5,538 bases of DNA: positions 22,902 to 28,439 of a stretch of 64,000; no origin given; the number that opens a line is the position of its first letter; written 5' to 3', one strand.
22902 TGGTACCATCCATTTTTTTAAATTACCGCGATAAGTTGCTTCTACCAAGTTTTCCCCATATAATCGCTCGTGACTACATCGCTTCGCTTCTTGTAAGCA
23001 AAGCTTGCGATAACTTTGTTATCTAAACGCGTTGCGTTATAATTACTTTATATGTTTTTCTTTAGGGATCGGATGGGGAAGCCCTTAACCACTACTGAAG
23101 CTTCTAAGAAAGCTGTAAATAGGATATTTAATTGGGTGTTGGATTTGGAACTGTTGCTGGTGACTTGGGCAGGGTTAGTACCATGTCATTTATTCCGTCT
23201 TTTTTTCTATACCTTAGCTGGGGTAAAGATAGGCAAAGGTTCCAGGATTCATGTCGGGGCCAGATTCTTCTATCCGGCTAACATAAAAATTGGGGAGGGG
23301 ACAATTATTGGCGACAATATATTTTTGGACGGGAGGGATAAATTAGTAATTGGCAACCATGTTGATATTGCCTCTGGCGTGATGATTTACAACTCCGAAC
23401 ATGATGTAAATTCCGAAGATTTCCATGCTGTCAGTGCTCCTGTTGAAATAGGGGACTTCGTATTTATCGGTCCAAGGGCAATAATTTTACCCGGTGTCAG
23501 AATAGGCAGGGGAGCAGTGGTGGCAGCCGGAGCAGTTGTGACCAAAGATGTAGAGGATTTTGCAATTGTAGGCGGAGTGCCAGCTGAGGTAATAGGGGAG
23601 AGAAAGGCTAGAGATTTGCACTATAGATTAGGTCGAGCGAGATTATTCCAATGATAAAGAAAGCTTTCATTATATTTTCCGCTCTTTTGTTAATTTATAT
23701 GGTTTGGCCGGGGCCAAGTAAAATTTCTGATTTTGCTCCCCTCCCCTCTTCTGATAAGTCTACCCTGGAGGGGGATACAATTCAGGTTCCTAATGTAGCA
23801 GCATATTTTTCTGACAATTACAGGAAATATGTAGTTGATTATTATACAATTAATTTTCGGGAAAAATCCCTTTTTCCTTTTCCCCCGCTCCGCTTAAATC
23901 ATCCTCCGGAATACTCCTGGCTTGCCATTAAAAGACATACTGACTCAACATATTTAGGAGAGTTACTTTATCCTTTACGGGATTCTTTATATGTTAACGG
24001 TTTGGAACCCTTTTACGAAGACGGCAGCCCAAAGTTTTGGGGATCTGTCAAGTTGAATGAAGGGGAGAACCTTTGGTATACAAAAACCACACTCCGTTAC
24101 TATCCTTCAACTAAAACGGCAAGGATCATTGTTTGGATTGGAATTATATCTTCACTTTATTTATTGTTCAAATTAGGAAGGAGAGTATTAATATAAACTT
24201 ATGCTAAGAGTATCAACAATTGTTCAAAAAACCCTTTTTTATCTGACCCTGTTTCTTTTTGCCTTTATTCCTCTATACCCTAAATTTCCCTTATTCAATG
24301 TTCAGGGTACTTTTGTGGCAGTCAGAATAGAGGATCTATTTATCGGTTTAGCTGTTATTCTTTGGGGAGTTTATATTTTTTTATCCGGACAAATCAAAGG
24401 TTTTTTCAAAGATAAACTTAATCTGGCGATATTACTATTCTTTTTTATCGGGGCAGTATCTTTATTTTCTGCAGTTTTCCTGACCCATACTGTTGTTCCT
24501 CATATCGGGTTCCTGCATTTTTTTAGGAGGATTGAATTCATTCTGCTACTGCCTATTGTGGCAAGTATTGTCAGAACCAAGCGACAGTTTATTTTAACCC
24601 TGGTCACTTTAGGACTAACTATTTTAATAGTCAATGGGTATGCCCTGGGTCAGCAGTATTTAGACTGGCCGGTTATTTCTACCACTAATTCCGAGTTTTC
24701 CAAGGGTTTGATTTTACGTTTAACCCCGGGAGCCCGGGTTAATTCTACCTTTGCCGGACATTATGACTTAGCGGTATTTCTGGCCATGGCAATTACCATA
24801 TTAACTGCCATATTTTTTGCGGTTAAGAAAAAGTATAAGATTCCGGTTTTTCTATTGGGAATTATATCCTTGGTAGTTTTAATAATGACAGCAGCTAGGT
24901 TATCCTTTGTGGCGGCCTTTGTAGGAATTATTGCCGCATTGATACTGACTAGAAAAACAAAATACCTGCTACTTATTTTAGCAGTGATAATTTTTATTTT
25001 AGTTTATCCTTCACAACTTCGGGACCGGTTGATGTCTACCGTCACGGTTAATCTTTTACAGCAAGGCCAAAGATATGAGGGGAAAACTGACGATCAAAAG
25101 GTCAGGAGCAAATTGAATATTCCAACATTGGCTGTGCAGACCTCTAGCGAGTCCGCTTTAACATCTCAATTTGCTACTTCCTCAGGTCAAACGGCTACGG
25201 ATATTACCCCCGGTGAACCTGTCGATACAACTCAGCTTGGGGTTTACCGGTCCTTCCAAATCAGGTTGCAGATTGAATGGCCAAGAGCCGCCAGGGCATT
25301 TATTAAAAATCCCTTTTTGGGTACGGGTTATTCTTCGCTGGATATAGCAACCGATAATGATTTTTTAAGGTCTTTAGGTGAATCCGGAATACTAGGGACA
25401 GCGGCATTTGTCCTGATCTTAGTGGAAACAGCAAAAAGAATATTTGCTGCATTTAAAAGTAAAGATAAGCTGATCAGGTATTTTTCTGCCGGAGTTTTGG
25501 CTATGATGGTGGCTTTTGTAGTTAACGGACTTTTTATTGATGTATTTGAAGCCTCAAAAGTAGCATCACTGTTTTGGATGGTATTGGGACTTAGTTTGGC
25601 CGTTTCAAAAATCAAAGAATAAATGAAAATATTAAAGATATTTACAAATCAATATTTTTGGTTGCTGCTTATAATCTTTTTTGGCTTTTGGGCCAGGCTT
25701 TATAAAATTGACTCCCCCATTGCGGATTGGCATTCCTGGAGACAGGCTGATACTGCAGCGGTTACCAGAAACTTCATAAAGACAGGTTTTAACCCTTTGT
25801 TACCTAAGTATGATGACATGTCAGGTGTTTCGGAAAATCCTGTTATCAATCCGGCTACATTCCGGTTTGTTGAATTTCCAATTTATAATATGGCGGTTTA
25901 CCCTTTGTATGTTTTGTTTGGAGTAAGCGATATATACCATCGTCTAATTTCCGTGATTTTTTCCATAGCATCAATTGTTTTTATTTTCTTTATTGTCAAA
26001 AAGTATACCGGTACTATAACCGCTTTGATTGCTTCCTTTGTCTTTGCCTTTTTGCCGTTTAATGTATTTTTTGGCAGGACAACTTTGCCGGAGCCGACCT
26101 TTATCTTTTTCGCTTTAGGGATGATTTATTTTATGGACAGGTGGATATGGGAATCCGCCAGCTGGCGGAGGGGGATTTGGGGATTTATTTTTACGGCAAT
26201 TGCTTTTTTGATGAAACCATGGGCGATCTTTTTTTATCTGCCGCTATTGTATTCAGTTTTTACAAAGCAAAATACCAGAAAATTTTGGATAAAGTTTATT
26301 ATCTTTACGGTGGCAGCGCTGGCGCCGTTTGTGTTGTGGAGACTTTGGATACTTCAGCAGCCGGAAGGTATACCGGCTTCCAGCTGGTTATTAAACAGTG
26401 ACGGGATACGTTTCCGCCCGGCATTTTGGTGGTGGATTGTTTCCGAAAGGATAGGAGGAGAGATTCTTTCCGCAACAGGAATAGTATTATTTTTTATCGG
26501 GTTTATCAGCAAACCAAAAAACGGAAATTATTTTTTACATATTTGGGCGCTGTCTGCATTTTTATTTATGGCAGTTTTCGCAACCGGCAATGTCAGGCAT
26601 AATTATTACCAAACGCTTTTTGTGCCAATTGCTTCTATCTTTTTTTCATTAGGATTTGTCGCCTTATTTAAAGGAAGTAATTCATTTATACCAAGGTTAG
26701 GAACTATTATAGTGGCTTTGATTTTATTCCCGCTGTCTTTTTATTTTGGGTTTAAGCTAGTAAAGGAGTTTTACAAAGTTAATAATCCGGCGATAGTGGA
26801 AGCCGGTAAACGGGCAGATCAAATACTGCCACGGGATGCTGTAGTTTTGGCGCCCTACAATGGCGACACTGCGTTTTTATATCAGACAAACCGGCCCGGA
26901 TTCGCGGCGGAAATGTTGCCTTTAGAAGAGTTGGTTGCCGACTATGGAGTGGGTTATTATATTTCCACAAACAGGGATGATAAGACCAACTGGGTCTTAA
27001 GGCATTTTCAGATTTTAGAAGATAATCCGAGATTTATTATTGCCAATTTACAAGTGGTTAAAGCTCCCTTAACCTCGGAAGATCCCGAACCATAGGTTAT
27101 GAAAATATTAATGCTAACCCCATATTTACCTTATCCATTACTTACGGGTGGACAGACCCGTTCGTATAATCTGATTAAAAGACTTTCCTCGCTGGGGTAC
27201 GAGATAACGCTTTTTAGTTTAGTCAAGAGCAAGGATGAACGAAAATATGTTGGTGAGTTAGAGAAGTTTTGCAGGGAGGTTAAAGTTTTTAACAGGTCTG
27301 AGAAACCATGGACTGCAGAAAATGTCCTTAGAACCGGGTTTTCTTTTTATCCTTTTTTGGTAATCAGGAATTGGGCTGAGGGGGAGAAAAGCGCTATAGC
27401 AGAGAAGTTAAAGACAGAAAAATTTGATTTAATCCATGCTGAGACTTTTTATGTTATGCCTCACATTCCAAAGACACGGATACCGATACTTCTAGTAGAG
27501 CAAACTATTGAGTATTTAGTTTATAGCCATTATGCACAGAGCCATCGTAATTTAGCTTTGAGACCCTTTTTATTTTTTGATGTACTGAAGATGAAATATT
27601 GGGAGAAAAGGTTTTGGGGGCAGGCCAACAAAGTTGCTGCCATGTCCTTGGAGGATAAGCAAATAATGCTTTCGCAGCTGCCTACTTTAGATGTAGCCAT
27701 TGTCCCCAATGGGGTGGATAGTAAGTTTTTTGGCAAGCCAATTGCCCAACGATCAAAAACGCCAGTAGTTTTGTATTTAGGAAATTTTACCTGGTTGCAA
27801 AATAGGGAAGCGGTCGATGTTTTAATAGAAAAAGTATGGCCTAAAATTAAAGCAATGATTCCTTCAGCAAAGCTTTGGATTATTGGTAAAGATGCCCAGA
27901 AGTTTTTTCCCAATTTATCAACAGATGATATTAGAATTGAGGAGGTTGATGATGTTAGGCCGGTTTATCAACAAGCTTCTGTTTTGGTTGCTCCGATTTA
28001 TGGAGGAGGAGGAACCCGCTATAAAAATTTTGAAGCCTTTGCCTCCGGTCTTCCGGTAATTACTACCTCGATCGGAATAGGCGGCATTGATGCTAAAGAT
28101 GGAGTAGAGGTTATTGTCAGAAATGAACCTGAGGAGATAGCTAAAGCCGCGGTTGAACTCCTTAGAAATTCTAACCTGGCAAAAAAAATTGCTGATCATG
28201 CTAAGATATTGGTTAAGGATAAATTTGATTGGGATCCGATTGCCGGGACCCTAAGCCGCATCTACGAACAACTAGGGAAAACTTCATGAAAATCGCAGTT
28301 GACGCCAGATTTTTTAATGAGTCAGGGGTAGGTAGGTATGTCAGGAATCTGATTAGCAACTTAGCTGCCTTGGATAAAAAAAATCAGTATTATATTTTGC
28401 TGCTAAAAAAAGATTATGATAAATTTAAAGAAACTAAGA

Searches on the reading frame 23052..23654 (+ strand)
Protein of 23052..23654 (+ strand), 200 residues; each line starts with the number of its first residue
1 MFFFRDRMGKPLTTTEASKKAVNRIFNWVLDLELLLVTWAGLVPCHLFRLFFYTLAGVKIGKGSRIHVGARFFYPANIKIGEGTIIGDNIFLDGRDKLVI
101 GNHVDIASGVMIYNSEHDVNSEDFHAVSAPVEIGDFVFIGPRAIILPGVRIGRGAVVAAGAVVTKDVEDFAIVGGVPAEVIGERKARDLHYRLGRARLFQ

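Call 46: search_protein_families(library=pfam, proteins=[window:23052-23654:+], max_evalue=0.0001)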
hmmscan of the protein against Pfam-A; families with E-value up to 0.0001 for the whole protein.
window:23052-23654:+ (200 aa): 2 families
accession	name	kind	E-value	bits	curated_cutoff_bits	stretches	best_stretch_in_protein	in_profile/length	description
PF00132.30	Hexapep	-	2e-17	62.5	27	1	131-165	2-36/36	Bacterial transferase hexapeptide (six repeats)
PF14602.12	Hexapep_2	-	3.3e-09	36.7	27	1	130-165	1-34/34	Hexapeptide repeat of succinyl-transferase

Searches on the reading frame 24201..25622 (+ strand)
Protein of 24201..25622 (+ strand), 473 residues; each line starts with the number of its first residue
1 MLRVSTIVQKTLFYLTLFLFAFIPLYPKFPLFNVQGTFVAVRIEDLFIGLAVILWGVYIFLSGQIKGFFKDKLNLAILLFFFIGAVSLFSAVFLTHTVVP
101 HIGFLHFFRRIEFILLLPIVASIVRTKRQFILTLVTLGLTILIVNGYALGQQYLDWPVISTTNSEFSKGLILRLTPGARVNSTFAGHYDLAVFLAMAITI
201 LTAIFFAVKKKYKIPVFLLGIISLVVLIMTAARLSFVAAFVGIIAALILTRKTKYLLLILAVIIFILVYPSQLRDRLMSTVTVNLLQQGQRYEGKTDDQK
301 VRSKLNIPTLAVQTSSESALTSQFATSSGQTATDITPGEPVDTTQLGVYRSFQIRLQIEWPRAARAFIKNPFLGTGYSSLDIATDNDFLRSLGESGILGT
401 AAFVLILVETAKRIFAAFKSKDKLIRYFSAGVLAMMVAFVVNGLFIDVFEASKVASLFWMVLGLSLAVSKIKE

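Call 46: search_protein_families(library=pfam, proteins=[window:24201-25622:+], max_evalue=0.0001)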
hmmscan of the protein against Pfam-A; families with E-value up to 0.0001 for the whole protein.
window:24201-25622:+ (473 aa): 1 family
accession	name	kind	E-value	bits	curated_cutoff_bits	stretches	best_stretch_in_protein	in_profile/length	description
PF04932.20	Wzy_C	-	1e-09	38.8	31.7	1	220-404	3-149/149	O-Antigen ligase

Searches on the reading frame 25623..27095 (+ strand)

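Call 46: search_protein_families(library=pfam, proteins=[window:25623-27095:+], max_evalue=0.0001)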
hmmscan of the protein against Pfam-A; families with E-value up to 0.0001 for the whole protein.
window:25623-27095:+ (490 aa): 2 families
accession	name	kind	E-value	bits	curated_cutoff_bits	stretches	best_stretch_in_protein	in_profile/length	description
PF13231.12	PMT_2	-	1.5e-14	55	26.1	1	97-238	15-159/160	Dolichyl-phosphate-mannose-protein mannosyltransferase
PF02366.24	PMT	-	5e-05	23.4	22.7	1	96-224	75-207/245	Dolichyl-phosphate-mannose-protein mannosyltransferase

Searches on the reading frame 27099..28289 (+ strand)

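Call 46: search_protein_families(library=pfam, proteins=[window:27099-28289:+], max_evalue=0.0001)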
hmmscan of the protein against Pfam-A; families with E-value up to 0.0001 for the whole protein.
window:27099-28289:+ (396 aa): 4 families
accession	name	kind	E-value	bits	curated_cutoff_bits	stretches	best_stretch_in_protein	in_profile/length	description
PF13692.12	Glyco_trans_1_4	-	2.1e-22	80.4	27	1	222-357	2-142/142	Glycosyl transferases group 1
PF13439.12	Glyco_transf_4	-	6e-11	43.1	28.5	1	17-208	3-168/170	Glycosyltransferase Family 4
PF00534.26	Glycos_transf_1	-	8.4e-10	38.9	26.4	1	215-369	9-170/172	Glycosyl transferases group 1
PF13524.12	Glyco_trans_1_2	-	7.3e-05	23.2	25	0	285-382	39-139/144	Glycosyl transferase-like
